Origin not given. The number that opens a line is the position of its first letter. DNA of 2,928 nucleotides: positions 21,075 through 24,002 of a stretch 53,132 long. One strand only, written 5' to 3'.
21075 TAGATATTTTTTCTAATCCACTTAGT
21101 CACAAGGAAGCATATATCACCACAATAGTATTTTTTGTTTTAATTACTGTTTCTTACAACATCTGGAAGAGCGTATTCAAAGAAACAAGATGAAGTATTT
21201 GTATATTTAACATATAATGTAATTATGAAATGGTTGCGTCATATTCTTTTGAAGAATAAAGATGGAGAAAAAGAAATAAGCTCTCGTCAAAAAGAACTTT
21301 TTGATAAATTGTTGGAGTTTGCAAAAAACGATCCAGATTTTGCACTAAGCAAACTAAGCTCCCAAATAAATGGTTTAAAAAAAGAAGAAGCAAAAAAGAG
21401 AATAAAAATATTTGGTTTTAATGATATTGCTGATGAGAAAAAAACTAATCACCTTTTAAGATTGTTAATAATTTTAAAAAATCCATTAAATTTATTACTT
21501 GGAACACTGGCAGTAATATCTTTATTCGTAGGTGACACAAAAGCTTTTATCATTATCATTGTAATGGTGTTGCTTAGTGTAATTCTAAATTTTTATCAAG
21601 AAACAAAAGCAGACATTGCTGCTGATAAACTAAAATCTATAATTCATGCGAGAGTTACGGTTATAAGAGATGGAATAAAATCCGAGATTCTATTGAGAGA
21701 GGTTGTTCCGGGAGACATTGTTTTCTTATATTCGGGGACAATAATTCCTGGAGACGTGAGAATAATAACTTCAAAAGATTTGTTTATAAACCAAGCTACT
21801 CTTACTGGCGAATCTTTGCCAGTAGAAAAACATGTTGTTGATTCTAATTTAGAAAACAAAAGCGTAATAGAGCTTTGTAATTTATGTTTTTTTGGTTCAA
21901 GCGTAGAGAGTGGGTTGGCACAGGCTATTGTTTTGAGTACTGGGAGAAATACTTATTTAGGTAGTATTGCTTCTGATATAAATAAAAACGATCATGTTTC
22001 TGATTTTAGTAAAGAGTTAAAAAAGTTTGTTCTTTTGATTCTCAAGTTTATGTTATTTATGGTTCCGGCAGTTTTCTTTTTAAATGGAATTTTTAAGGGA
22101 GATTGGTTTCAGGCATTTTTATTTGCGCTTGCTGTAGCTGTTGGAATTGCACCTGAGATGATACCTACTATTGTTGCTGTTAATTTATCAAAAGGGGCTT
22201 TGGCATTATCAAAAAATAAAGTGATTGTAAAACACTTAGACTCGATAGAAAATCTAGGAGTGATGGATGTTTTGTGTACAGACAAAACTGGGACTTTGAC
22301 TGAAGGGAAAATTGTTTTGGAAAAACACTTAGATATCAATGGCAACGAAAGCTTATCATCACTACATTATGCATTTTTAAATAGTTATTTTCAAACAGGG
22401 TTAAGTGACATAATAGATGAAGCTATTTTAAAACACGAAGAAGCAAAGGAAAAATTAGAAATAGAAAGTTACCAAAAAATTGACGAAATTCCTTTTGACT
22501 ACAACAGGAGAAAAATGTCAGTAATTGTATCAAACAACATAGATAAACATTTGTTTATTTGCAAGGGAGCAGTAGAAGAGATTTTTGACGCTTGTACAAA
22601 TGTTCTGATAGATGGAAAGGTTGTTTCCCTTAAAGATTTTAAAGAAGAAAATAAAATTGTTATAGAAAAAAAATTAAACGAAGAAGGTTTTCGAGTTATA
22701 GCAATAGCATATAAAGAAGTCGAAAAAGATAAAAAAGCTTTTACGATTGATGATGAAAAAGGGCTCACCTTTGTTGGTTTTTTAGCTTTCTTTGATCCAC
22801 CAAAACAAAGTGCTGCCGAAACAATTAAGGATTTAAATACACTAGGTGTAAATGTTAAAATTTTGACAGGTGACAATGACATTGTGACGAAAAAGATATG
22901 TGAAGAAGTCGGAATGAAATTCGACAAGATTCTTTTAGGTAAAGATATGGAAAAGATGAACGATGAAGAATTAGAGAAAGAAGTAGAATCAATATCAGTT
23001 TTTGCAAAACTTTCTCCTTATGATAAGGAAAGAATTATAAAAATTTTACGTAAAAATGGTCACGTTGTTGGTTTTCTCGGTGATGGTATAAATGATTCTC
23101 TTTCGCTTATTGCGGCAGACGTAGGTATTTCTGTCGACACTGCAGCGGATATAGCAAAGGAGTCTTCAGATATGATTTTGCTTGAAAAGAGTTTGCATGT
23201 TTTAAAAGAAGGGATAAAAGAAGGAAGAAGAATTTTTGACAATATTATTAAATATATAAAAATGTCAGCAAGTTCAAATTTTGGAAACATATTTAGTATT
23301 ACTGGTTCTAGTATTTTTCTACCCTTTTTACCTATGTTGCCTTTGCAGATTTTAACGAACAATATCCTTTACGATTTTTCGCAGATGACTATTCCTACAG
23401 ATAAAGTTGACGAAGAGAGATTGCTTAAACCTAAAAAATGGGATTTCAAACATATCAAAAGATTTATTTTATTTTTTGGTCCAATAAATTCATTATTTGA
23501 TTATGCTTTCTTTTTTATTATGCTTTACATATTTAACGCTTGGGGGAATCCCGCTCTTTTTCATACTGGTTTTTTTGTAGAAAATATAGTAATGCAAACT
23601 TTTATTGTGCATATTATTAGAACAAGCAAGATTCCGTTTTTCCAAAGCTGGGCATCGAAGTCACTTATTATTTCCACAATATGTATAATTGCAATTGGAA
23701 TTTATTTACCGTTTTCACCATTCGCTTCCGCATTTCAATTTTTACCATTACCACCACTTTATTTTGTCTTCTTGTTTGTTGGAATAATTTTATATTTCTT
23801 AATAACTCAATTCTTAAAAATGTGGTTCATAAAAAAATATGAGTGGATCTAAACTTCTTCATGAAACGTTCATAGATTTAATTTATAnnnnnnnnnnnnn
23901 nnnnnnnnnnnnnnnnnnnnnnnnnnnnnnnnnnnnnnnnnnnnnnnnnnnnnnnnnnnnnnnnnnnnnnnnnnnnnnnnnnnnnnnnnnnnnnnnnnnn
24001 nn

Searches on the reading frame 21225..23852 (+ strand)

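Call 7: search_protein_families(library=pfam, proteins=[window:21225-23852:+], max_evalue=0.01)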
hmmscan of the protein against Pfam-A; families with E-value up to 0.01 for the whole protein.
window:21225-23852:+ (875 aa): 6 families
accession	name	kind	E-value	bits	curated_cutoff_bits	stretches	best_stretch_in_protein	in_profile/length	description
PF00122.25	E1-E2_ATPase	-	1.8e-39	135.6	28.1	1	141-331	4-181/181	E1-E2 ATPase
PF00689.26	Cation_ATPase_C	-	1.7e-16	61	27.3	1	701-867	1-175/175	Cation transporting ATPase, C-terminus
PF00702.32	Hydrolase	-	2.5e-16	61.1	26.4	1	347-632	1-191/191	haloacid dehalogenase-like hydrolase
PF00690.31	Cation_ATPase_N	-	1.4e-10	41.1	20.4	1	36-99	5-69/69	Cation transporter/ATPase, N-terminus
PF13246.12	Cation_ATPase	-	6.7e-10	39.3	21.7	1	414-460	44-91/91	Cation transport ATPase (P-type)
PF23867.1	Mmc1_N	-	0.0022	18.4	27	1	16-81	1-64/132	Mmc1 N-terminal domain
